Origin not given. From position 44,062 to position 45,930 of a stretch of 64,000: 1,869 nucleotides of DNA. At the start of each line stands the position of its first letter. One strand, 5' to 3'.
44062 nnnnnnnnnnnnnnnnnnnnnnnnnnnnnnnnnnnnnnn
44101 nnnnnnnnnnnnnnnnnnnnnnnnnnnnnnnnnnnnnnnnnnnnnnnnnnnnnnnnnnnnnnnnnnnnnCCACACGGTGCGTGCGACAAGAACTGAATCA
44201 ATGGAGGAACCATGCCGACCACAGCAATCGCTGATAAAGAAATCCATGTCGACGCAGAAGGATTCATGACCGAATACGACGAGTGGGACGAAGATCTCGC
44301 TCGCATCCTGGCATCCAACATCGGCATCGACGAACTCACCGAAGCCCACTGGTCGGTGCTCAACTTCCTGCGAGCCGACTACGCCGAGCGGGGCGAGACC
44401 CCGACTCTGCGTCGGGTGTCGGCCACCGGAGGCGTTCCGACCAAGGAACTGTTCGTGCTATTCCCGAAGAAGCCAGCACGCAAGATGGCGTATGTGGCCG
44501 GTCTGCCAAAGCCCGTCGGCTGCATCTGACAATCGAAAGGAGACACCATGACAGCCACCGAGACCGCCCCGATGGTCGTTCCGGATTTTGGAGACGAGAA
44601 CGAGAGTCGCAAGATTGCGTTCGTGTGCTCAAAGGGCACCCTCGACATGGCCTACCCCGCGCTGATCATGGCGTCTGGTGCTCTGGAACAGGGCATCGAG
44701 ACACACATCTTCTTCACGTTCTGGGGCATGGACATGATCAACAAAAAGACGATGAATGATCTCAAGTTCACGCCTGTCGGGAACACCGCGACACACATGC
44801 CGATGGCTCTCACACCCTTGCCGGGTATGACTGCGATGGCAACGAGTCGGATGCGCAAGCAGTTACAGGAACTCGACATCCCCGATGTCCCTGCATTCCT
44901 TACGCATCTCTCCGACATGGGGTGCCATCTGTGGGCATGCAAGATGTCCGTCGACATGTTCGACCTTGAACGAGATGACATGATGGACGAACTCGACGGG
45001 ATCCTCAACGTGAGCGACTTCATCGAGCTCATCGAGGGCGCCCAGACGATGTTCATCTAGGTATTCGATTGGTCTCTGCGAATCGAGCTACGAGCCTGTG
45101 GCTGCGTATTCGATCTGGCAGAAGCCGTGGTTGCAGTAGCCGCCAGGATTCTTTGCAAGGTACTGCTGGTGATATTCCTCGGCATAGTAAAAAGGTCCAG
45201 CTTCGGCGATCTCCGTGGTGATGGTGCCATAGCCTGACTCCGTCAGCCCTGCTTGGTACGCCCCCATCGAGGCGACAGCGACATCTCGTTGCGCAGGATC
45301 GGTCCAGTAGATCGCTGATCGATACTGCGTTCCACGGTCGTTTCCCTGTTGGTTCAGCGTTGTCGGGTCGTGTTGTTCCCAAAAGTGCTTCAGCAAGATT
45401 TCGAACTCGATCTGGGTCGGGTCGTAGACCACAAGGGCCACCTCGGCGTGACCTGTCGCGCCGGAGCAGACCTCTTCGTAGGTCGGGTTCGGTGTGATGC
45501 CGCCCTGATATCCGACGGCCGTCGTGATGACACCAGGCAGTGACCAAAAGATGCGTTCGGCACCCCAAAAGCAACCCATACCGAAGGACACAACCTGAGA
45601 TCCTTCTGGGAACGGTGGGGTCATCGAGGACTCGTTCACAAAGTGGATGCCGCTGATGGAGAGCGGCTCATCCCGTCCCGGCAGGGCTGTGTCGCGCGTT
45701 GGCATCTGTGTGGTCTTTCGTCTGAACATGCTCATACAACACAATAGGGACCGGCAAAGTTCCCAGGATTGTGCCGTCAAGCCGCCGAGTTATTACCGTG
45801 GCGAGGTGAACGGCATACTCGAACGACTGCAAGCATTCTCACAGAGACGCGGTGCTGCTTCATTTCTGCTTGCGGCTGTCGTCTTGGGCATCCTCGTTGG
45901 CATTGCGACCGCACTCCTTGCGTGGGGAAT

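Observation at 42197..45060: SQR / TusE-DsrC-like / DsrE-like persulfide module divergent from an ECF sigma/anti-sigma pair, with a perfect 36-bp palindrome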

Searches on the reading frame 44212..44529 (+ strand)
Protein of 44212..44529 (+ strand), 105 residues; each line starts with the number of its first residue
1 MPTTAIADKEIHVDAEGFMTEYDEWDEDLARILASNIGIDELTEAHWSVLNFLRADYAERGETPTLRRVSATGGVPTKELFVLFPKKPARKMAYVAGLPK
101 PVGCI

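Call 5: search_protein_families(library=pfam, proteins=[window:44212-44529:+], max_evalue=0.01)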
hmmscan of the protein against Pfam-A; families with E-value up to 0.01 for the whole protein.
window:44212-44529:+ (105 aa): 1 family
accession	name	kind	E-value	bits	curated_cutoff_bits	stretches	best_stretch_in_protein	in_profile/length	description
PF04358.19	DsrC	-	1.6e-31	109.3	24.9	1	6-105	2-107/107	DsrC like protein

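Call 9: search_protein_families(library=ncbifam, proteins=[window:44212-44529:+], max_evalue=0.01)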
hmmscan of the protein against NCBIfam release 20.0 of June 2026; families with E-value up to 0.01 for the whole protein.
window:44212-44529:+ (105 aa): 2 families
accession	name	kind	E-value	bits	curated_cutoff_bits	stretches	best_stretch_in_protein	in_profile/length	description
TIGR03342.1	dsrC_tusE_dsvC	subfamily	2.9e-23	82.3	53.5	1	6-105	3-108/108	TusE/DsrC/DsvC family sulfur relay protein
NF008562.0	PRK11508.1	equivalog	1.1e-18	67.4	191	1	8-105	6-109/109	sulfurtransferase TusE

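Call 11: search_solved_structures(query=window:44212-44529:+, max_evalue=0.01, show_alignments=3)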
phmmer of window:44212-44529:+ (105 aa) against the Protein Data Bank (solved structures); distinct sequences matched with E-value up to 0.01: 8.
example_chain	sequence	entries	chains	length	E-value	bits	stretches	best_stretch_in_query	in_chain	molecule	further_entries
2xsj_C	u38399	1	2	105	6.2e-20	74.9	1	8-105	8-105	SULFUR RELAY PROTEIN, TUSE/DSRC/DSVC FAMILY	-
1ji8_A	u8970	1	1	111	5e-17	65.5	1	8-105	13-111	dissimilatory siroheme-sulfite reductase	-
2v4j_C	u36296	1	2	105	7.7e-17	64.9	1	7-105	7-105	SULFITE REDUCTASE, DISSIMILATORY-TYPE SUBUNIT GAMMA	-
1sau_A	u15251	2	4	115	7.8e-17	64.9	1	1-105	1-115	sulfite reductase, desulfoviridin-type subunit gamma | sulfite reductase, desulfoviridin-type subunit gamma (dsvC)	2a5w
1yx3_A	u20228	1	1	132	8e-16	61.7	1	4-105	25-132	hypothetical protein DsrC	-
3or1_C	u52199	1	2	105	4.3e-15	59.3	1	6-105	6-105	Sulfite reductase gama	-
3or2_C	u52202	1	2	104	1.5e-14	57.6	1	7-105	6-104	Sulfite redcutase subunit gama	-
7syb_A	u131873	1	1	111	7.4e-07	32.9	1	11-105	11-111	Sulfurtransferase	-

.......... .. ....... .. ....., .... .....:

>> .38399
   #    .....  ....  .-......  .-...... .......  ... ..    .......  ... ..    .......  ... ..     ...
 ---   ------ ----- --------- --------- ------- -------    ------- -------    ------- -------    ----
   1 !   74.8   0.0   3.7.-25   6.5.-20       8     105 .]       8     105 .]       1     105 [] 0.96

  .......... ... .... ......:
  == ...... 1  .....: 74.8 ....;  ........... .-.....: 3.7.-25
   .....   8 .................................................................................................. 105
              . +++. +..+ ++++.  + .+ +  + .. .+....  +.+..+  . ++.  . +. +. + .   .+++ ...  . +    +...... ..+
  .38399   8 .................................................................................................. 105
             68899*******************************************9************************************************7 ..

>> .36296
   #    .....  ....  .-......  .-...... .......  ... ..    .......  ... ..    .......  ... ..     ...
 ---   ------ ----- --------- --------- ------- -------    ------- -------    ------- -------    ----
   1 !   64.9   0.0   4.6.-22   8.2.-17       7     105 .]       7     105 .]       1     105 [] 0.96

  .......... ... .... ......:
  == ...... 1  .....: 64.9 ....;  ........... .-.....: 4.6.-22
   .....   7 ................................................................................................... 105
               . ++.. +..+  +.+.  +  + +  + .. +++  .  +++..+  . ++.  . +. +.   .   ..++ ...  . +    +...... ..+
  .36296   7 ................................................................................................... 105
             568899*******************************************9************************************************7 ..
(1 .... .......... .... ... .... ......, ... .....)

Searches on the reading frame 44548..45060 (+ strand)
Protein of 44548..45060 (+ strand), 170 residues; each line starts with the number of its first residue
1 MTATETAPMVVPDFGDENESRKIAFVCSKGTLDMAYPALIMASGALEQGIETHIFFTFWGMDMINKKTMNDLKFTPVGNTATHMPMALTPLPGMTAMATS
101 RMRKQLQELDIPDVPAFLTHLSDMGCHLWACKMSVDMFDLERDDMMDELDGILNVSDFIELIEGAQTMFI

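Call 5: search_protein_families(library=pfam, proteins=[window:44548-45060:+], max_evalue=0.01)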
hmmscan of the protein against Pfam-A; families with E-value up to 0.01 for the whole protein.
window:44548-45060:+ (170 aa): 2 families
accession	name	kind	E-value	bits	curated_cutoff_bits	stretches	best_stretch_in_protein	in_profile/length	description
PF13686.11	DrsE_2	-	1.1e-32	113.5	25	1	21-166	3-152/156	DsrE/DsrF/DrsH-like family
PF02635.20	DsrE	-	2.5e-07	31.3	22.7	1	22-163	2-105/116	DsrE/DsrF-like family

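Call 9: search_protein_families(library=ncbifam, proteins=[window:44548-45060:+], max_evalue=0.01)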
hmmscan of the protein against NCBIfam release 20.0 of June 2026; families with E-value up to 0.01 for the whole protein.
window:44548-45060:+ (170 aa): 1 family
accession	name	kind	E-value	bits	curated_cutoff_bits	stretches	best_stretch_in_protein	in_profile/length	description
NF047629.1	SulfCarrDsrE2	equivalog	1.9e-29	102.9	210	1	19-150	2-139/159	sulfur carrier protein DsrE2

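Call 12: search_solved_structures(query=window:44548-45060:+, max_evalue=1, show_alignments=2)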
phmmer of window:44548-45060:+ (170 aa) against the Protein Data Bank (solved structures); distinct sequences matched with E-value up to 1: 3.
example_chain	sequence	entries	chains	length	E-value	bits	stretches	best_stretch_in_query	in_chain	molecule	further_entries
2qs7_A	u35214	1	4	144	3.3e-17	66.3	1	17-170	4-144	Uncharacterized protein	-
3pnx_A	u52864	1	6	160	2e-07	34.5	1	19-160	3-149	Putative sulfurtransferase dsrE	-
3mc3_A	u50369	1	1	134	0.00021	24.7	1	16-72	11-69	DsrE/DsrF-like family protein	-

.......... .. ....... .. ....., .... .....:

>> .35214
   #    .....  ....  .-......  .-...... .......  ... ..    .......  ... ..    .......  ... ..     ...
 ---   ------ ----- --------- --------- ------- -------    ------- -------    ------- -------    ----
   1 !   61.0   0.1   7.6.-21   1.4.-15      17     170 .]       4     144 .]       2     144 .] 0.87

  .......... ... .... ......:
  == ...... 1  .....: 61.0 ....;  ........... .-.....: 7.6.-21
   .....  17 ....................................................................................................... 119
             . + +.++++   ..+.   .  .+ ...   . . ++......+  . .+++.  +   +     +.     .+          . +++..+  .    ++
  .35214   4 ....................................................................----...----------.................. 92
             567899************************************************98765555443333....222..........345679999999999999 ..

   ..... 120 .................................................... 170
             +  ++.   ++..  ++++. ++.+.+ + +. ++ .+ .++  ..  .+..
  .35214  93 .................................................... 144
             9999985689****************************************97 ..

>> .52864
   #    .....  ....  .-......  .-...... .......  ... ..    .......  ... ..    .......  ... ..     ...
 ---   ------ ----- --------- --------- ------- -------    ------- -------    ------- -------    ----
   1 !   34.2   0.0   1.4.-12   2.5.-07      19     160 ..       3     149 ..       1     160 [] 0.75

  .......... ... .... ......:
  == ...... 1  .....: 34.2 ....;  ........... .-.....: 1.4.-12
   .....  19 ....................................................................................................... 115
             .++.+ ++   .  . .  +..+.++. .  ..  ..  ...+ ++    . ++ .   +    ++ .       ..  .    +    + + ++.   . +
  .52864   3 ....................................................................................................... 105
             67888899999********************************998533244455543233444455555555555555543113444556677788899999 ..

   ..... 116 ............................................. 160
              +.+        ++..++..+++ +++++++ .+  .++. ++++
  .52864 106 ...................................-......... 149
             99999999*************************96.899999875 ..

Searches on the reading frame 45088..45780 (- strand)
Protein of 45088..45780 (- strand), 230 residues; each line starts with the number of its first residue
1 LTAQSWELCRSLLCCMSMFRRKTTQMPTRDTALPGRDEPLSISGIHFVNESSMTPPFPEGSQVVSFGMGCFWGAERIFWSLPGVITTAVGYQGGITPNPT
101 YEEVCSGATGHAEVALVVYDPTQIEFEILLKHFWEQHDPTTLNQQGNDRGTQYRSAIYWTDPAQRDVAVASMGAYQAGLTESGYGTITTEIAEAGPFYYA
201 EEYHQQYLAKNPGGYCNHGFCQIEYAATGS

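Call 5: search_protein_families(library=pfam, proteins=[window:45088-45780:-], max_evalue=0.01)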
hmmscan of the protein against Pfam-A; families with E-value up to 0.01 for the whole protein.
window:45088-45780:- (230 aa): 1 family
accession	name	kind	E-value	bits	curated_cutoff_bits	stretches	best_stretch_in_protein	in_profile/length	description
PF01625.27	PMSR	-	7.3e-62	208.6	23.7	1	64-217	2-153/153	Peptide methionine sulfoxide reductase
